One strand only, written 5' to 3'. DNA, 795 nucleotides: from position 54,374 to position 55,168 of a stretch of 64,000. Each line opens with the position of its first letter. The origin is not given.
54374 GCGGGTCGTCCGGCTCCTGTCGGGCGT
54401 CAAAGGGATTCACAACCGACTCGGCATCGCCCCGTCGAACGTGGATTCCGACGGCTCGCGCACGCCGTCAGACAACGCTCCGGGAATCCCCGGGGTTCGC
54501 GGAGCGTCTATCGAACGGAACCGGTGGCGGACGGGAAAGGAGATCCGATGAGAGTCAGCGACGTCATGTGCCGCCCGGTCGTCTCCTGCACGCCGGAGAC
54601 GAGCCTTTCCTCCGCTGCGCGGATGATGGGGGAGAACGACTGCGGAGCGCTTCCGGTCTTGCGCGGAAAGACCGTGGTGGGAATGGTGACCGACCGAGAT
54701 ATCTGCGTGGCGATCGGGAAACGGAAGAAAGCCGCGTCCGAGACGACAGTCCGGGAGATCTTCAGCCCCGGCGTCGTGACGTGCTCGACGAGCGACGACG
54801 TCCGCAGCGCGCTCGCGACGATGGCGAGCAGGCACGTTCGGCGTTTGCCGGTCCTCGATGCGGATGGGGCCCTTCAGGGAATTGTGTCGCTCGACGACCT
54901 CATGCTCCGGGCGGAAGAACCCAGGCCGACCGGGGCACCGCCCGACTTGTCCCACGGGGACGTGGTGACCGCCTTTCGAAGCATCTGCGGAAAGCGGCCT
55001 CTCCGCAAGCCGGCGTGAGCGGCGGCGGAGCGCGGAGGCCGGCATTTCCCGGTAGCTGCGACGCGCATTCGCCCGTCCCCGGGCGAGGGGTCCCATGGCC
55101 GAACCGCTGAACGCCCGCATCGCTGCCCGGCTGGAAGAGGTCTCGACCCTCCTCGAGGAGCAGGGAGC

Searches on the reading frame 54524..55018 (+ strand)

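Call 83: search_protein_families(library=pfam, proteins=[window:54524-55018:+], max_evalue=0.001)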
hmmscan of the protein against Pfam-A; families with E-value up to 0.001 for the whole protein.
window:54524-55018:+ (164 aa): 1 family
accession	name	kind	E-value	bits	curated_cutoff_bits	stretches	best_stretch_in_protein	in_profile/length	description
PF00571.33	CBS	-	8.6e-29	100.1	24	2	11-64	1-55/57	CBS domain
